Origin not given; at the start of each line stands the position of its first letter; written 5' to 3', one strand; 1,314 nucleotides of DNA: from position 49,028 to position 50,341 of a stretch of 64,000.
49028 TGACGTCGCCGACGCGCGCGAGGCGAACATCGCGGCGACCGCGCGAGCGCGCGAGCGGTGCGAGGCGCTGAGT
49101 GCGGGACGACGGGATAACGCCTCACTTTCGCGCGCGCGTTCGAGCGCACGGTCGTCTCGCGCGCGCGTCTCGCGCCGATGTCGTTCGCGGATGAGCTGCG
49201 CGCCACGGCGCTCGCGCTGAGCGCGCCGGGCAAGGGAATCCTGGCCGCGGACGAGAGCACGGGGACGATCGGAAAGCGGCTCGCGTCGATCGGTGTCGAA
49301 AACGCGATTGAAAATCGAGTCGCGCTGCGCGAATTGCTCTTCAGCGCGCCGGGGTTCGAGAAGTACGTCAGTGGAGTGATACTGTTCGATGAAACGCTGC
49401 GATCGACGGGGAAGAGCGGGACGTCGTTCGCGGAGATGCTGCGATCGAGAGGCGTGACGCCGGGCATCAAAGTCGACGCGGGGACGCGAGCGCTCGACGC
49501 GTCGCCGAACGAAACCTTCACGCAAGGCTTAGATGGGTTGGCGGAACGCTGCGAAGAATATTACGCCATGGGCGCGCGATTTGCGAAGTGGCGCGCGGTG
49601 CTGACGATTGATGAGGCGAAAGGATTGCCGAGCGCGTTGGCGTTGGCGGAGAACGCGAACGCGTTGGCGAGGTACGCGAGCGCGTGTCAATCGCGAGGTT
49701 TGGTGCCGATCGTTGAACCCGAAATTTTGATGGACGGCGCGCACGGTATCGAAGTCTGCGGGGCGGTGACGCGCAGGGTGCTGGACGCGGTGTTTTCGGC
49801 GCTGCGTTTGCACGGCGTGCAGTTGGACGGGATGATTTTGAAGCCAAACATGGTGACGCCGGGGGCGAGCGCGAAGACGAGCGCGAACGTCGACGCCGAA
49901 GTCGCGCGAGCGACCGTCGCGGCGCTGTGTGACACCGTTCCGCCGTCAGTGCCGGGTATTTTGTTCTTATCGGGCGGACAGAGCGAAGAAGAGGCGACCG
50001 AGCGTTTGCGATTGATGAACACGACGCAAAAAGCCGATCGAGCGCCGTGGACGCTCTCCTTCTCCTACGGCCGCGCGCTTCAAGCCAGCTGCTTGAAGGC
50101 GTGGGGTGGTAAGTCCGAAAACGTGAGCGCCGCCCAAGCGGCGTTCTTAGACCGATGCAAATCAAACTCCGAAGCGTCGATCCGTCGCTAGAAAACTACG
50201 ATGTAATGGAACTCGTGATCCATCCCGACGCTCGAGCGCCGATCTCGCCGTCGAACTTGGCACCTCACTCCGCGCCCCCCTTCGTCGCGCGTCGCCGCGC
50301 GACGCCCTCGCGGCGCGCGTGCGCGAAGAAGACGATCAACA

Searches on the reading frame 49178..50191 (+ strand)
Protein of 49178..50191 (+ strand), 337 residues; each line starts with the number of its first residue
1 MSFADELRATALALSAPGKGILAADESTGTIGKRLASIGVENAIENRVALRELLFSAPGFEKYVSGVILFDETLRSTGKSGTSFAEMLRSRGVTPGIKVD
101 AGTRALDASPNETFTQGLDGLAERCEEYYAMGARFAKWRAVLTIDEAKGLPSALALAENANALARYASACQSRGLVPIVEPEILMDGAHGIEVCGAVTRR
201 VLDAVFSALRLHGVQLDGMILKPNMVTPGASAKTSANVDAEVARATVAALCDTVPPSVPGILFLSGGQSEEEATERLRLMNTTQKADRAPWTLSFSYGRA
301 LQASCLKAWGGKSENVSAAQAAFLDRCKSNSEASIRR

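Call 25: find_encoding_contigs(protein=window:49178-50191:+, flank=10000, max_places=6)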
Protein window:49178-50191:+ (337 aa): 23 contigs read that carry it; 6 places shown.
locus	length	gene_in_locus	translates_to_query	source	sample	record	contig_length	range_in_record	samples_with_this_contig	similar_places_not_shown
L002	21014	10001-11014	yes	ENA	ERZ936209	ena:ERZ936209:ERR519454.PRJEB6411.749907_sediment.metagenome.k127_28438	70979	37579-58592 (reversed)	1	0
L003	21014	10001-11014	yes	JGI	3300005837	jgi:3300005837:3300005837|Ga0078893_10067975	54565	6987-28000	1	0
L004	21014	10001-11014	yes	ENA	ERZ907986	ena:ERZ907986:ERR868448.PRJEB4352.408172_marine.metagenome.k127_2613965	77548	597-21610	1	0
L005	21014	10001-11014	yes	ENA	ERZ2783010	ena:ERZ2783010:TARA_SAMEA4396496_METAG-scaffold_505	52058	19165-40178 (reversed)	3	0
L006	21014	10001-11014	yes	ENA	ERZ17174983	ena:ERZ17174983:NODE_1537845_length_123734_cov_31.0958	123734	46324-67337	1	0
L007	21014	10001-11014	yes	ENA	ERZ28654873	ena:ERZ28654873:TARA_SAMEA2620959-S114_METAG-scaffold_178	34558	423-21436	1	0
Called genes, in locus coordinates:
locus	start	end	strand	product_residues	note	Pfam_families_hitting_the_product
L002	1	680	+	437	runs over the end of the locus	PF00892:EamA, PF03151:TPT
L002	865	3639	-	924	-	PF24333:DUF7501 (faint)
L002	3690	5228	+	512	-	PF00089:Trypsin, PF13365:Trypsin_2, PF13180:PDZ_2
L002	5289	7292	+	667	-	PF04564:U-box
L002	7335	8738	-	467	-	PF01494:FAD_binding_3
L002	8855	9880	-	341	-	PF03798:TRAM_LAG1_CLN8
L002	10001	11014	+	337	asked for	PF00274:Glycolytic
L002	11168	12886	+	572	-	-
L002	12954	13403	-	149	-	PF00085:Thioredoxin, PF13899:Thioredoxin_7, PF13098:Thioredoxin_2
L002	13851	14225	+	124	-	PF08156:NOP5NT (weak)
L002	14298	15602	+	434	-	PF01798:Nop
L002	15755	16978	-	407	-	PF13640:2OG-FeII_Oxy_3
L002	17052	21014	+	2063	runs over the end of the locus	PF13001:ECM29_N, PF23227:HEAT_MROH2B_C (faint), PF23702:ARM_ECM29 (faint), PF24714:TOR1L1_N (weak), PF23271:HEAT_GCN1 (weak), PF24492:HEAT_ECM29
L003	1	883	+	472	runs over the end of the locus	-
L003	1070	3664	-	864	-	-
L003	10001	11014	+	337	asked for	PF00274:Glycolytic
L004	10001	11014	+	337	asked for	PF00274:Glycolytic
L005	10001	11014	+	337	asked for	PF00274:Glycolytic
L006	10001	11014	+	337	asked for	PF00274:Glycolytic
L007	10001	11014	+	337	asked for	PF00274:Glycolytic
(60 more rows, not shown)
